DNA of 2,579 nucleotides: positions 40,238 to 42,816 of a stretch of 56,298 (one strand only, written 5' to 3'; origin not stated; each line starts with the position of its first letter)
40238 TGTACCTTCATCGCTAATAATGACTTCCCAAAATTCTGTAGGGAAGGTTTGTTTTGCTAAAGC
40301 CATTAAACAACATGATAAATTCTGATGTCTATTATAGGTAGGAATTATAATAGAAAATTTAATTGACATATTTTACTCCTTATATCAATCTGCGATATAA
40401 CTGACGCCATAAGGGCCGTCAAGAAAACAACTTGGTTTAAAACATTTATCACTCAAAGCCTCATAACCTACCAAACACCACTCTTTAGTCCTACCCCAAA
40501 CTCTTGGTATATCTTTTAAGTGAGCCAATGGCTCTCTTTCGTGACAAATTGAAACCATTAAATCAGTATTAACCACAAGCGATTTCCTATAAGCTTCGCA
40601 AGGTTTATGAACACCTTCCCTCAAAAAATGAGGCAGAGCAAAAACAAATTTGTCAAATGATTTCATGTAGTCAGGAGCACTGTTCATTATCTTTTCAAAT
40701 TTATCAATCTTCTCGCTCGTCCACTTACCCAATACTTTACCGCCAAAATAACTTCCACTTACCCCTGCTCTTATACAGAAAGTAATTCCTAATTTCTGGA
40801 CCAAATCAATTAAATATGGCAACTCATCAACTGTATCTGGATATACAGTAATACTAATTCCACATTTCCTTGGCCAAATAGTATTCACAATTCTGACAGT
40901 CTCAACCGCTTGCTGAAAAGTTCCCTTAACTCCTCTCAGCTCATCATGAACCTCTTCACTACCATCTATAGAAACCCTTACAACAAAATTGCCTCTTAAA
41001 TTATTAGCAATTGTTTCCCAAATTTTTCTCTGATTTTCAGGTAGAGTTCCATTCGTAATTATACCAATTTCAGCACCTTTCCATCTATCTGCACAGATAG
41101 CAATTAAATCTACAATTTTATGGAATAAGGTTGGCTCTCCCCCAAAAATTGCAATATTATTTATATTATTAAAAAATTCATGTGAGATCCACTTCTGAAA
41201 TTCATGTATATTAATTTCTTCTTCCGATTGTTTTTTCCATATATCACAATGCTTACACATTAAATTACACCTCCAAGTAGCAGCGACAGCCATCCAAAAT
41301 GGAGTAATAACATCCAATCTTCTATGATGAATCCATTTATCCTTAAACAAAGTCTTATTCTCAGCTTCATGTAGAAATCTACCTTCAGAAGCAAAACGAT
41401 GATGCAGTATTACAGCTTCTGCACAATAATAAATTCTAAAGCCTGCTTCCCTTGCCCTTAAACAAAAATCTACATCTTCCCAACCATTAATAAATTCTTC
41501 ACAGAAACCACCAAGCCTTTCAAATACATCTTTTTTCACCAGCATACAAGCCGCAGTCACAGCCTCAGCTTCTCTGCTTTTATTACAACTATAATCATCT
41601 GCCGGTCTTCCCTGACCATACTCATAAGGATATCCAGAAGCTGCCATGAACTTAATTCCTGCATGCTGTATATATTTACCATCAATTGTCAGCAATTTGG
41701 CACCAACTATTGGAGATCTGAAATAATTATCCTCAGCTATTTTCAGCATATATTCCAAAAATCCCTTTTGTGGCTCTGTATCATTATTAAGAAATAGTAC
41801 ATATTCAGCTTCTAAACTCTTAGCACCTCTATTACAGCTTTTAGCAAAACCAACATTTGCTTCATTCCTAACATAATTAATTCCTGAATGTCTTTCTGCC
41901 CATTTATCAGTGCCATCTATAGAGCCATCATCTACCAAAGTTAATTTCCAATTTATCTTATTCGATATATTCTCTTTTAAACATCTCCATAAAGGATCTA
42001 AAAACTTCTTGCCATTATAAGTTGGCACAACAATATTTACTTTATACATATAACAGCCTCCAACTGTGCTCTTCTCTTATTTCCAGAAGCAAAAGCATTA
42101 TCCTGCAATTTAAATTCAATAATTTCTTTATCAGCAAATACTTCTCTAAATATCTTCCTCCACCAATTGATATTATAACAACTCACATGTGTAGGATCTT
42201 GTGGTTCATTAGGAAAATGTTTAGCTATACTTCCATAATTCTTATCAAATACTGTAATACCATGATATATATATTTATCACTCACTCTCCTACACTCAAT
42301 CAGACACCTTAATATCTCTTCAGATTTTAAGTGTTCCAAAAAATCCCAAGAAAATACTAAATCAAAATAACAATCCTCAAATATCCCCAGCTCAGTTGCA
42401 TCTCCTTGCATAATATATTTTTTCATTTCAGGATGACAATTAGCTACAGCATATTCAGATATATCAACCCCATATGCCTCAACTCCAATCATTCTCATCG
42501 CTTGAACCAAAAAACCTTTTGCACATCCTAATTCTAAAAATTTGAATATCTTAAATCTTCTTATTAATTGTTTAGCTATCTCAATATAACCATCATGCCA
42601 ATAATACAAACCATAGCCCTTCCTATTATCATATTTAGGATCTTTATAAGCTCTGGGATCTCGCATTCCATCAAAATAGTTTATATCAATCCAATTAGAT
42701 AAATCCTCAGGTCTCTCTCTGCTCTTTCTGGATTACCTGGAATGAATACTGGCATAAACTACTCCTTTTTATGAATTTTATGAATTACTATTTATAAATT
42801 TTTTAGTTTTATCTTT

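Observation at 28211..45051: A ~16.8-kb nucleotide-sugar biosynthesis and glycosyltransferase island embedded inside the virion structural operon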

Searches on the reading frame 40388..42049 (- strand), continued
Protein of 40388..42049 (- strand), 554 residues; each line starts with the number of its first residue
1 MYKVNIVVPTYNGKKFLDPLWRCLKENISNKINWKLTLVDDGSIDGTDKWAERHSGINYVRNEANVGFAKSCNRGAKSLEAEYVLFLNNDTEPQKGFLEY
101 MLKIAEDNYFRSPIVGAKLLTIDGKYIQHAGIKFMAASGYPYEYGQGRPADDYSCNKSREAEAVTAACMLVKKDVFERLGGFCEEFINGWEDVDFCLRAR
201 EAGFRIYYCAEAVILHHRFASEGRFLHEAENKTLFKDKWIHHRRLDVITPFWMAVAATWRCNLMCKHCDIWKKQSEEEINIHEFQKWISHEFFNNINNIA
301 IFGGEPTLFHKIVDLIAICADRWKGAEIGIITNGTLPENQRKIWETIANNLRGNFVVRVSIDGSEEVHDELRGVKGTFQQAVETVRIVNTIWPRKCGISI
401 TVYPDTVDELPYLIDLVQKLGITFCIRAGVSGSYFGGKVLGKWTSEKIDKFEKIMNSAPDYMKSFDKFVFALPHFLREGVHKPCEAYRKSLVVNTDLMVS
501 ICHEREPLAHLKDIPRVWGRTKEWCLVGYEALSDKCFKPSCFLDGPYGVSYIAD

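Call 41: search_protein_families(library=ncbifam, proteins=[window:40388-42049:-], max_evalue=0.001)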
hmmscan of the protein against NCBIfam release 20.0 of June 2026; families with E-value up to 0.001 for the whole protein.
window:40388-42049:- (554 aa): 75 families (the best 25 are shown)
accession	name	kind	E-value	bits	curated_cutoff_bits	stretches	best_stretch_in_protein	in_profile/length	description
TIGR03965.1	mycofact_glyco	equivalog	3.7e-21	75.5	280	1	3-218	75-282/467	mycofactocin biosynthesis glycosyltransferase MftF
TIGR03961.1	rSAM_PTO1314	hypoth_equivalog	5.8e-20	71.8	306.05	1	256-427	28-188/332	PTO1314 family radical SAM protein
TIGR04051.1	rSAM_NirJ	equivalog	5.1e-18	65.2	515.45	1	259-422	10-168/354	heme d1 biosynthesis radical SAM protein NirJ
TIGR04054.1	rSAM_NirJ1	equivalog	1.6e-17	63.2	650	1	255-423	40-203/387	putative heme d1 biosynthesis radical SAM protein NirJ1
TIGR04546.1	rSAM_ahbC_deAc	equivalog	1.4e-16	60.3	650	1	257-423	45-206/390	12,18-didecarboxysiroheme deacetylase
NF041875.1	EPS_EpsD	equivalog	2.7e-16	59.9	370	1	4-226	1-217/325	exopolysaccharide biosynthesis glycosyltransferase EpsD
TIGR04250.1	SCM_rSAM_ScmE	equivalog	5.8e-16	58.3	400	1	250-416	2-164/358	SynChlorMet cassette radical SAM/SPASM protein ScmE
TIGR03977.1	rSAM_pair_HxsC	equivalog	8e-16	57.8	267.9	1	255-418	29-191/292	His-Xaa-Ser system radical SAM maturase HxsC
TIGR04283.1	glyco_like_mftF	equivalog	1.1e-15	57.8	182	1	5-233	2-203/221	TIGR04283 family arsenosugar biosynthesis glycosyltransferase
TIGR04053.2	TIGR04053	equivalog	1.7e-15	57.2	395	1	250-423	7-179/366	TIGR04053 family radical SAM/SPASM domain-containing protein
TIGR04545.1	rSAM_ahbD_hemeb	equivalog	3.4e-15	56.3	500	1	254-422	3-167/339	heme b synthase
TIGR04347.1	pseudo_SAM_Halo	equivalog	3.7e-15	56.1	525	1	256-425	43-208/390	TIGR04347 family pseudo-SAM/SPASM protein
TIGR04403.1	rSAM_skfB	equivalog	1.5e-13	50.3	300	1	245-431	98-277/402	sporulation killing factor system radical SAM maturase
TIGR04133.1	rSAM_w_lipo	hypoth_equivalog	1.8e-13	50.2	425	1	251-422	27-194/350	TIGR04133 family radical SAM/SPASM protein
TIGR04251.1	SCM_rSAM_ScmF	equivalog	2e-13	50.5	400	1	258-422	11-174/353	SynChlorMet cassette radical SAM/SPASM protein ScmF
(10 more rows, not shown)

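Call 65: predict_structure(alignment_id=A3)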
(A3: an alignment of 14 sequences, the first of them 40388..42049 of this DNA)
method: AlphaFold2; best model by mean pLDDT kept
length: 554 residues; sequences in the alignment: 14
mean_pLDDT: 79.6   pTM: 0.55
mean pLDDT of the five models: 79.6, 78.2, 77.1, 76.6, 66.7
residues with pLDDT >= 90: 174; 70-90: 255; 50-70: 79; < 50: 46
segments of 3 or more residues with pLDDT < 50: 221-224, 242-249, 270-274, 432-436, 483-488, 539-554
pLDDT, mean of each block of 10 residues (from residue 1): 93 88 94 95 88 90 83 94 94 95 81 85 88 67 83 88 89 93 81 88 90 83 55 73 42 79 64 63 89 75 81 93 84 88 94 85 86 87 93 83 83 89 76 56 87 84 62 73 52 85 74 76 65 53 38 29
secondary structure, 60 per line:
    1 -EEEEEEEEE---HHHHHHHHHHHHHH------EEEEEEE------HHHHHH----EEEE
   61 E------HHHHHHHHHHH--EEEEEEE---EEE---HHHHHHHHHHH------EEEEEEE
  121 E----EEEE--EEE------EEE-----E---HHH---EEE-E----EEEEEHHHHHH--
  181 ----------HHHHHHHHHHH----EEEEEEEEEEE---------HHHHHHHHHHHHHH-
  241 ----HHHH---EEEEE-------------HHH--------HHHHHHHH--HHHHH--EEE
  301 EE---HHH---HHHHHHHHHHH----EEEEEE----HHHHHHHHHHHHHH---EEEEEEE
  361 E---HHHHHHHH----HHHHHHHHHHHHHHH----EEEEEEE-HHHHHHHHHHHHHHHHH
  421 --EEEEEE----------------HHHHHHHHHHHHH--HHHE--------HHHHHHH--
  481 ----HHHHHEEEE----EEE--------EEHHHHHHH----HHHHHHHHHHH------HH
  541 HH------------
elements in order: E2-10 H14-27 E34-40 H47-52 E57-61 H68-78 E81-87 E91-93 H97-107 E114-121 E126-129 E132-134 E141-143 E159-161 E168-172 H173-178 H191-201 E206-216 H226-239 H245-248 E252-256 H281-288 H291-295 E298-302 H312-322 E327-332 H337-350 E354-361 H365-372 H377-391 E396-402 H404-420 E423-428 H445-457 H472-478 H485-489 E490-493 E498-500 H511-517 H522-532 H539-542

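Call 67: fold_search(model_id=the predicted structure, library=pdb)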
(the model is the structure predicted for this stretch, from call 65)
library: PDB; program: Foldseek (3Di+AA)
matches with E <= 10: 1587; with E <= 0.001: 605
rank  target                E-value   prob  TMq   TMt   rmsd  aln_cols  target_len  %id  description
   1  2z87_A                2.5e-14  1.00  0.33  0.30  18.6       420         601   16  Crystal structure of chondroitin polymerase from Escherichia coli strain K4 (K4CP) complexed with UDP-GalNAc and UDP (released 2008-09-16)
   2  6nqt_E                7.3e-14  1.00  0.37  0.42   4.6       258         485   17  GalNac-T2 soaked with UDP-sugar (released 2020-01-29)
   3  2z86_B                8.2e-14  1.00  0.31  0.28  18.9       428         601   16  Crystal structure of chondroitin polymerase from Escherichia coli strain K4 (K4CP) complexed with UDP-GlcUA and UDP (released 2008-09-16)
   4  2ffu_A                9.2e-14  1.00  0.38  0.43   4.3       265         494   17  Crystal Structure of Human ppGalNAcT-2 complexed with UDP and EA2 (released 2006-01-31)
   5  4d0z_F                9.8e-14  1.00  0.38  0.43   4.5       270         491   17  GalNAc-T2 crystal soaked with UDP-5SGalNAc, mEA2 and manganese (Higher resolution dataset) (released 2014-05-28)
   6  6efn                  1.5e-13  1.00  0.38  0.53   6.2       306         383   20  Structure of a RiPP maturase, SkfB (released 2018-10-24)
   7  6egs_A                1.9e-13  1.00  0.37  0.42   5.1       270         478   17  Crystal structure of the GalNAc-T2 F104S mutant in complex with UDP-GalNAc (released 2018-04-11)
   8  5v1q_B                2.4e-13  1.00  0.42  0.52   9.1       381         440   14  Crystal structure of Streptococcus suis SuiB (released 2017-08-30)
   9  6nqt_F                3.2e-13  1.00  0.37  0.42   4.7       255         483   17  GalNac-T2 soaked with UDP-sugar (released 2020-01-29)
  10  6e7i_A                3.4e-13  1.00  0.38  0.43   4.4       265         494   17  Human ppGalNAcT2 I253A/L310A Mutant with EA2 and UDP (released 2020-01-29)
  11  7vob                  3.4e-13  1.00  0.44  0.71   4.1       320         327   16  The crystal structure of a Radical SAM Enzyme BlsE involved in the Biosynthesis of Blasticidin S (released 2022-05-04)
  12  5ndf_E                3.6e-13  1.00  0.38  0.43   4.4       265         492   17  Small-molecule inhibition of ppGalNAc-Ts selectively reduces mucin-type O-glycosylation (released 2017-11-01)
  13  8ujf_A                3.6e-13  1.00  0.36  0.38   5.4       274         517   19  X-ray crystal structure of Toxoplasma gondii GalNAc-T3 in complex with UDP-GalNAc, Mn2+, and Muc5AC-3,13 (released 2024-05-15)
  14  6s22_A                4.3e-13  1.00  0.38  0.39   4.4       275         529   18  Crystal structure of the TgGalNAc-T3 in complex with UDP, manganese and FGF23c (released 2019-12-25)
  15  2z87_B                5.2e-13  1.00  0.30  0.28  18.1       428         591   17  Crystal structure of chondroitin polymerase from Escherichia coli strain K4 (K4CP) complexed with UDP-GalNAc and UDP (released 2008-09-16)
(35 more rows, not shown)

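Call 88: search_protein_families(library=pfam, proteins=[L003:11665-12555:+], max_evalue=0.001)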
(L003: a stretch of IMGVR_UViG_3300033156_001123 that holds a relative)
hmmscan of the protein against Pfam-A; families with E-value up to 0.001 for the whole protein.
L003:11665-12555:+ (297 aa): 1 family
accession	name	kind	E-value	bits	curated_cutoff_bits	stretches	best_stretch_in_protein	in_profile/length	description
PF07460.16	NUMOD3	-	2e-19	69.7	20.4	2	6-41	2-37/37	NUMOD3 motif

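Call 92: search_dna_similar(query=window:40388-42049:-, collection=phages, mode=protein, max_evalue=0.001, max_rows=20)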
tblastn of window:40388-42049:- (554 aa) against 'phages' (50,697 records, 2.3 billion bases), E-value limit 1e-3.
Records with a match: 43; places in all: 49; records where one place covers at least 80% of the query: 0.
Best place of each record, by identity: <60% 43.
By first word of the organism name: Bacteriophage 29; Listeria 5; Enterococcus 3; Acinetobacter 2; uncultured 2; Staphylococcus 2.
By host as written in the record: - 35; Listeria monocytogenes 5; Staphylococcus aureus 2; Enterococcus faecalis 1.
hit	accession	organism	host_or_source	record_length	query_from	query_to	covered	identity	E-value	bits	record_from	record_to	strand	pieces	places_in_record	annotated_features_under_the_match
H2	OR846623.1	Enterococcus phage Efs 1-1-1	Enterococcus faecalis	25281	4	239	43%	33.5%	1e-18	96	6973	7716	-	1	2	record has no annotation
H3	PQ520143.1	Enterococcus phage IME_EF3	-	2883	4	239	43%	33.1%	3e-18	94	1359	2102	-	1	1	record has no annotation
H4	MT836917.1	Bacteriophage sp.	human fecal samples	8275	4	241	43%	31.9%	4e-18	94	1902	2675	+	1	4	record has no annotation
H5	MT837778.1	Bacteriophage sp.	human fecal samples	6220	3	239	43%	31.9%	1e-16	89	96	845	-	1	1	record has no annotation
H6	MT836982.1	Bacteriophage sp.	human fecal samples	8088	3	239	43%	29.9%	2e-14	83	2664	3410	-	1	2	record has no annotation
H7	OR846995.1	Listeria phage LM 4-11-1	Listeria monocytogenes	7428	4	252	45%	28.1%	3e-10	69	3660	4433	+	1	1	record has no annotation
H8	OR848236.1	Listeria phage LM 4-14-1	Listeria monocytogenes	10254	4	252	45%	28.1%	4e-10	69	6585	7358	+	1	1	record has no annotation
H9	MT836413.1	Bacteriophage sp.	human fecal samples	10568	254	503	45%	27.6%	5e-11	72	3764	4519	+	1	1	record has no annotation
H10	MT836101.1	Bacteriophage sp.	human fecal samples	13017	130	398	49%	25.3%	2e-5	54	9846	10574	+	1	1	record has no annotation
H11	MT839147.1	Bacteriophage sp.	human fecal samples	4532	3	223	40%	29.5%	2e-15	86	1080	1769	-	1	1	record has no annotation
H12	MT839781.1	Bacteriophage sp.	human fecal samples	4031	3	272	49%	23.7%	6e-7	59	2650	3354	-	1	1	record has no annotation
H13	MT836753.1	Bacteriophage sp.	human fecal samples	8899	3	216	39%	28.7%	1e-12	77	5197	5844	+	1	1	record has no annotation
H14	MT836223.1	Bacteriophage sp.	human fecal samples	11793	261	464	37%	29.2%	9e-4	48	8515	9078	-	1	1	record has no annotation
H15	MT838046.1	Bacteriophage sp.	human fecal samples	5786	67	223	28%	37.2%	1e-15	86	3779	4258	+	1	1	record has no annotation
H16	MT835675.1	Bacteriophage sp.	human fecal samples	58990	24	235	38%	27.5%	3e-6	56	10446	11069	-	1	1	record has no annotation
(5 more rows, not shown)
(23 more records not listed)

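Call 93: fold_search(model_id=the predicted structure, library=viral)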
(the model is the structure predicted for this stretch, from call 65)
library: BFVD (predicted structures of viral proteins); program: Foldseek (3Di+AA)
matches with E <= 10: 1277; with E <= 0.001: 455
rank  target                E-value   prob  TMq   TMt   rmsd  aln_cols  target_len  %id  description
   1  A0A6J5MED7            3.2e-17  1.00  0.37  0.73   3.7       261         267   21  COG1216 Predicted glycosyltransferases [uncultured Caudovirales phage]
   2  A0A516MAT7            4.9e-15  1.00  0.39  0.60   3.4       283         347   19  (no name in the UniProt tables at hand)
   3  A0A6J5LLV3            2.5e-14  1.00  0.30  0.12  19.2       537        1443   14  Glyco_tranf_GTA_type domain containing protein [uncultured Caudovirales phage]
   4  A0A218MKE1            7.6e-14  1.00  0.33  0.69   4.7       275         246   22  Glycosyltransferase [uncultured virus]
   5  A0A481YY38            9.1e-14  1.00  0.31  0.24  22.5       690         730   10  Glycosyl transferase [Marseillevirus LCMAC202]
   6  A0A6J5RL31            3.4e-13  1.00  0.30  0.71   8.3       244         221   16  Glycosyltransferase 2-like [uncultured Caudovirales phage]
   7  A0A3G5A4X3            3.6e-13  1.00  0.30  0.33  20.6       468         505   14  Glycosyltransferase 2-like domain-containing protein [Homavirus sp.]
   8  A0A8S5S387            4.0e-13  1.00  0.30  0.34   5.1       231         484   19  Glycosyltransferase 2-like domain-containing protein [Siphoviridae sp. ctBLh2]
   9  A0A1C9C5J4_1          4.8e-13  1.00  0.26  0.16  18.2       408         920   14  Putative glycosyltransferase family 32 protein [Heterosigma akashiwo virus 01]
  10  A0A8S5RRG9            5.4e-13  1.00  0.40  0.51   7.2       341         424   18  Fe-S oxidoreductase [Podoviridae sp. ctXdu7]
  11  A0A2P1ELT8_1          5.4e-13  1.00  0.32  0.22  21.6       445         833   14  Putative glycosyltransferase [Moumouvirus australiensis]
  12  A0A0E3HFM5            1.3e-12  1.00  0.31  0.80   3.9       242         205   20  Glycosyl transferase family 2 [Synechococcus phage ACG-2014f]
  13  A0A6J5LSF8            1.7e-12  1.00  0.31  0.62   7.8       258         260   18  Glycosyltransferase 2-like [uncultured Caudovirales phage]
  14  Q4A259                2.4e-12  1.00  0.33  0.30  11.2       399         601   12  Uncharacterized protein [Emiliania huxleyi virus 86 (isolate United Kingdom/English Channel/1999)]
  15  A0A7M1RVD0            3.2e-12  1.00  0.31  0.58   7.0       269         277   16  GtrB [uncultured phage cr130_1]
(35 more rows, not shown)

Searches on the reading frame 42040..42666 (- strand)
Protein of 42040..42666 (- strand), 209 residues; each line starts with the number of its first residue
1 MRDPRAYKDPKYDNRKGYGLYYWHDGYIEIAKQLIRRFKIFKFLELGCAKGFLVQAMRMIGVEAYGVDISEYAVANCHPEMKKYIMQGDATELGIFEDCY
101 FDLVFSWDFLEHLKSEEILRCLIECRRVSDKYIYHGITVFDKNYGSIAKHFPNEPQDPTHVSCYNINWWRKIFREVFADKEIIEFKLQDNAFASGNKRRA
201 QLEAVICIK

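Call 4: search_protein_families(library=pfam, proteins=[window:42040-42666:-], max_evalue=0.01)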
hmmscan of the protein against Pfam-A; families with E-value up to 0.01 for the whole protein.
window:42040-42666:- (209 aa): 8 families
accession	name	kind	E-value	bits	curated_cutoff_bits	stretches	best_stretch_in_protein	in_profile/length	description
PF08241.18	Methyltransf_11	-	9.8e-14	52.2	21.2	1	44-128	1-86/95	Methyltransferase domain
PF13649.12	Methyltransf_25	-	2.3e-11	44.7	27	1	44-128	2-92/97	Methyltransferase domain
PF13489.12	Methyltransf_23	-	2.6e-07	31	27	1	42-121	25-103/164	Methyltransferase domain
PF08242.18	Methyltransf_12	-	7.4e-07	30.3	30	1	44-127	1-90/98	Methyltransferase domain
PF13847.12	Methyltransf_31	-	4.2e-06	26.9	27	1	42-114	6-88/145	Methyltransferase domain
PF07021.18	MetW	-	7.9e-06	26.1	21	1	42-133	16-106/193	Methionine biosynthesis protein MetW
PF07757.19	AdoMet_MTase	-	8.7e-05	23.2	27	1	28-79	50-101/115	Predicted AdoMet-dependent methyltransferase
PF03291.22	mRNA_G-N7_MeTrfase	-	0.0012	18.5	26.6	1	31-87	53-110/315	mRNA (guanine-N(7))-methyltransferase domain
